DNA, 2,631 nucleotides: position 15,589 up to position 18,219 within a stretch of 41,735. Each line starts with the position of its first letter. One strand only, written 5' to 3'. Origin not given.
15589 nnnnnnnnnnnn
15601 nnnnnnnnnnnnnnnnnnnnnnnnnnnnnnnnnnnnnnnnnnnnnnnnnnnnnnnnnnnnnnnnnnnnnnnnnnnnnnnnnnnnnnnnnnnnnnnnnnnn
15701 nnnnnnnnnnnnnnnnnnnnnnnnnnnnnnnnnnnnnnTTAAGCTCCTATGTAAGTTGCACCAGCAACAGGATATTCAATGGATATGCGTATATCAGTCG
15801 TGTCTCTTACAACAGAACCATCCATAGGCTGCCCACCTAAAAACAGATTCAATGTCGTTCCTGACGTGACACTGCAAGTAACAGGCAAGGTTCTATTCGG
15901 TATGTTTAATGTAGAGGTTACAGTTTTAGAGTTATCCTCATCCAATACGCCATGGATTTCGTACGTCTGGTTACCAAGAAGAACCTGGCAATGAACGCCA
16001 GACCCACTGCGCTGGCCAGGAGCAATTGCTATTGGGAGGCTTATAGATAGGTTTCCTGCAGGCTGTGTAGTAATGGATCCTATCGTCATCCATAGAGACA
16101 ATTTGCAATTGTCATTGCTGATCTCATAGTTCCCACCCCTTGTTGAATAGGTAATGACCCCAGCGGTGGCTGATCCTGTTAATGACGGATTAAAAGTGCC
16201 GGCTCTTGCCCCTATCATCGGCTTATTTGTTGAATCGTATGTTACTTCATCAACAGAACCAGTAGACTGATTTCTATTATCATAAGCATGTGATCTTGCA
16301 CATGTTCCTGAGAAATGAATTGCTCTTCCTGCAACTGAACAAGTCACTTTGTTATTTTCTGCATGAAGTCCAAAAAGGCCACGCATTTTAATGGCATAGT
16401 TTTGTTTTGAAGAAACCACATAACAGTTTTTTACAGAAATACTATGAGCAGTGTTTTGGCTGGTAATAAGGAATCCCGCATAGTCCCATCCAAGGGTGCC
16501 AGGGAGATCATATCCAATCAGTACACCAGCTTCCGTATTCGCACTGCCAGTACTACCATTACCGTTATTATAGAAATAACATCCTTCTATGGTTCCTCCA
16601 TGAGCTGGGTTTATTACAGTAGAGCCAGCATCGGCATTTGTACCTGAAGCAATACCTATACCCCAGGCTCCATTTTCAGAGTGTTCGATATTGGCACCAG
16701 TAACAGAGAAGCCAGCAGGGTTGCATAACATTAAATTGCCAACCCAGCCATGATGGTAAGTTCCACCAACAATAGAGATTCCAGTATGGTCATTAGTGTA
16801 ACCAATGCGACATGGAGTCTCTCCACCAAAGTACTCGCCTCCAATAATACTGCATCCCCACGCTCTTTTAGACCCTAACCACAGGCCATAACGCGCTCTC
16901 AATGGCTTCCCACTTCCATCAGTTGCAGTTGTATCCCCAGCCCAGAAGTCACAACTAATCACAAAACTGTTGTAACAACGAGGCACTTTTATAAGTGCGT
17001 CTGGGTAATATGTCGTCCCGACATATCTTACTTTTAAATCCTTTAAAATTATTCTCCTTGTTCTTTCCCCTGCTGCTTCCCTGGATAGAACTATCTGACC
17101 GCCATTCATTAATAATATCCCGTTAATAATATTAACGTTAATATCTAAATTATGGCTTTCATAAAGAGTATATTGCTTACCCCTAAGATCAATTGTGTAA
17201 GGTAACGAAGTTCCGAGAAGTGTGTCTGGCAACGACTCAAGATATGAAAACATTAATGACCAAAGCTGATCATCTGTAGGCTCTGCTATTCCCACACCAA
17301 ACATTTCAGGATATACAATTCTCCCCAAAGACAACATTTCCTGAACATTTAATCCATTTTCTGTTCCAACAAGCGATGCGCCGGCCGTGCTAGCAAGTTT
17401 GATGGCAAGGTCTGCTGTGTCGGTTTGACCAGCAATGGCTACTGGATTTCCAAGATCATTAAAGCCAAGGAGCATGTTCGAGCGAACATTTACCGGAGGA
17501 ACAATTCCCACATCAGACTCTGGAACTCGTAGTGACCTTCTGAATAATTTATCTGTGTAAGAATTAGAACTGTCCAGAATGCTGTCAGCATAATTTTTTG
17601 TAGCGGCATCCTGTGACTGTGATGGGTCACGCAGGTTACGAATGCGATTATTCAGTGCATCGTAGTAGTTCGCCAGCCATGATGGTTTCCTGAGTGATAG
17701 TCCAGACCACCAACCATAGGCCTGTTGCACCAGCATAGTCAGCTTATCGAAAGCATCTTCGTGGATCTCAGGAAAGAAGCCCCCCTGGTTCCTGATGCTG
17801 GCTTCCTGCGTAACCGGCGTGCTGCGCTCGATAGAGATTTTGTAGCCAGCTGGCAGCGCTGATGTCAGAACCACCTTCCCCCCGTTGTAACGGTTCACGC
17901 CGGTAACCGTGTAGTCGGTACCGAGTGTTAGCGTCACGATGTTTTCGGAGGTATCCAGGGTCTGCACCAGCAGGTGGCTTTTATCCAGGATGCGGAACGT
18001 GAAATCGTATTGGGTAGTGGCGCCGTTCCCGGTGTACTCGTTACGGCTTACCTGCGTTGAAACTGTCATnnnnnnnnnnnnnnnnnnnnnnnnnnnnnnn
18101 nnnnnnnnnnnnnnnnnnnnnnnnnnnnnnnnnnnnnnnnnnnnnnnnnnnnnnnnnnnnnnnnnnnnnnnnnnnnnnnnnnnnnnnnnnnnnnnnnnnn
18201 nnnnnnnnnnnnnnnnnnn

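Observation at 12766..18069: Low-GC glycan module: secreted beta-helix enzyme, Wzy-like polymerase and a mosaic tailspike (putative seroconversion + receptor cassette)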

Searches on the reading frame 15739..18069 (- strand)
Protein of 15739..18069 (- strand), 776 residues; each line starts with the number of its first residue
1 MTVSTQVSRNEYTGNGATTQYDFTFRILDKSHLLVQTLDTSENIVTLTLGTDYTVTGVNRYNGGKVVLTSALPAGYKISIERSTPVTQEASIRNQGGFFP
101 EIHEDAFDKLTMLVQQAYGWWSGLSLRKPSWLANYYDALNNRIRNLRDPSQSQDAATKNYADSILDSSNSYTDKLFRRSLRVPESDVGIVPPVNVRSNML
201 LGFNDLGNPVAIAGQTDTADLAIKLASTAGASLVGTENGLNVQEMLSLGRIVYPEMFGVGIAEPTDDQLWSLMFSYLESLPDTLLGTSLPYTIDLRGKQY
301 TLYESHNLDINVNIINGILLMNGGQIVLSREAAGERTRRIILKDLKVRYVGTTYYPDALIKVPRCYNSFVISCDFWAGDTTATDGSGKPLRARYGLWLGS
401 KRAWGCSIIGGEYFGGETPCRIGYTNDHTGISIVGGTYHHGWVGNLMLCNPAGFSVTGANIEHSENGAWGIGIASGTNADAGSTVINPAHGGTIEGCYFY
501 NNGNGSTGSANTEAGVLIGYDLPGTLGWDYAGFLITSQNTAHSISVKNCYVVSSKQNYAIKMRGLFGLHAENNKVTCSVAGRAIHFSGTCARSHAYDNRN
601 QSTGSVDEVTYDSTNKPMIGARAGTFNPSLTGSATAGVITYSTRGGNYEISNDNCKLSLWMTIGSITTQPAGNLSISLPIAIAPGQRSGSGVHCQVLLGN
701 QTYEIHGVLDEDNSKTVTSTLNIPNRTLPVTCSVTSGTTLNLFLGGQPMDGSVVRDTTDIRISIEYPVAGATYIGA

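Call 5: search_protein_families(library=pfam, proteins=[window:15739-18069:-], max_evalue=0.01)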
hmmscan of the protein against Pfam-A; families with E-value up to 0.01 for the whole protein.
window:15739-18069:- (776 aa): 1 family
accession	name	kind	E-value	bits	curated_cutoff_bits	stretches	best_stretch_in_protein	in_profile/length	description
PF03906.20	Phage_T7_tail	-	1.1e-08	35.4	25.2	1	8-166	7-153/157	Phage T7 tail fibre protein, N-terminal domain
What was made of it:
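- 17584..18069 (-): Tailspike N-terminal virion adaptor (aa 1-162), with backbone GC. PF03906 at residues 8-166 (call 5).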

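Call 6: search_protein_families(library=phrogs, proteins=[window:15739-18069:-], max_evalue=0.001)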
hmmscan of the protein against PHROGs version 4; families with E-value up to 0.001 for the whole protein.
window:15739-18069:- (776 aa): 22 families
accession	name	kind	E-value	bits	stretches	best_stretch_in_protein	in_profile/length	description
phrog_1640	-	tail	1.1e-131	442.5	1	1-245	1-241/765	tail protein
phrog_5510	-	tail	4.3e-115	386.9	1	1-239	1-240/789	tail fiber protein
phrog_36601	-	tail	9.1e-81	273.4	1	1-243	15-256/1084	tail fiber protein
phrog_32960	-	unknown function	3.3e-79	268.1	1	1-252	1-246/762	-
phrog_17220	-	unknown function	4.5e-77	261.1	1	1-247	1-242/868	-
phrog_38237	-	unknown function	6.9e-75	253.7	1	1-236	1-228/697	-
phrog_8649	-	unknown function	2.3e-65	222.6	1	1-228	1-220/743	-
phrog_6518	-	tail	7.4e-64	217.1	1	4-213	1-197/793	tail fiber protein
phrog_13893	-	tail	9.7e-57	193.7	1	1-162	1-165/648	tail protein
phrog_1171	-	tail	6e-50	171.6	1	1-176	1-167/954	tail spike protein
phrog_5662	-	tail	6.1e-49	168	1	1-167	1-166/729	tail fiber protein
phrog_28871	-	unknown function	4.7e-48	164.7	1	1-229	1-215/946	-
phrog_30017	-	unknown function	1.1e-41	143.7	1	1-248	1-236/1025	-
phrog_9823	-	tail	2.5e-34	119.8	1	66-236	1-149/725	tail fiber protein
phrog_4818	-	tail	4.1e-34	118.8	1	1-236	4-239/896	tail fiber protein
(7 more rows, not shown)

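Call 21: search_protein_families(library=ncbifam, proteins=[window:15739-18069:-], max_evalue=0.01)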
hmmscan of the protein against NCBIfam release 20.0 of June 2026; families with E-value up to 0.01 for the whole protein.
window:15739-18069:- (776 aa): 0 families

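Call 42: find_encoding_contigs(protein=window:15739-18069:-, flank=10000, max_places=4)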
Protein window:15739-18069:- (776 aa): 12 contigs read that carry it; 4 places shown.
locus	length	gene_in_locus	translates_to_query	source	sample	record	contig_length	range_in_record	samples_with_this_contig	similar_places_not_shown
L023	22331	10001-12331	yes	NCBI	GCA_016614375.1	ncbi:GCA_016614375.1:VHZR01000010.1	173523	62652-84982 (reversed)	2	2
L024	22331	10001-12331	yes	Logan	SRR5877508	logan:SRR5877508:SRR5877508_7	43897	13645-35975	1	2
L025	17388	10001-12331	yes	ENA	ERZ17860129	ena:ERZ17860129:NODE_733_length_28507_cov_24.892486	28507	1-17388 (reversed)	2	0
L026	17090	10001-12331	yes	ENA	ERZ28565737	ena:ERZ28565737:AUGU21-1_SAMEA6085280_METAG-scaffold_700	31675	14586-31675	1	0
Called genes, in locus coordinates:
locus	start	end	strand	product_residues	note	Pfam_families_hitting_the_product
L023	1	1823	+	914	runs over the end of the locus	-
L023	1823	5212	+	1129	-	-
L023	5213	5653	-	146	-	-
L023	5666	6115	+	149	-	-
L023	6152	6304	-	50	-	-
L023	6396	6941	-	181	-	PF10097:DUF2335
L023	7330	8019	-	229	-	PF02498:Bro-N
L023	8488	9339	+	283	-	PF19749:DUF6236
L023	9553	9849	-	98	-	-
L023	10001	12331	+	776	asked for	-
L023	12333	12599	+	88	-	-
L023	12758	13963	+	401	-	PF04932:Wzy_C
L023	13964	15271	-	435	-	PF12708:Pect-lyase_RHGA_epim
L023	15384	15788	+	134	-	PF16931:Phage_holin_8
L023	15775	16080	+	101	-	PF05449:Phage_holin_3_7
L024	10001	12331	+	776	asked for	-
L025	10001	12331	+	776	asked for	-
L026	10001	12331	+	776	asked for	-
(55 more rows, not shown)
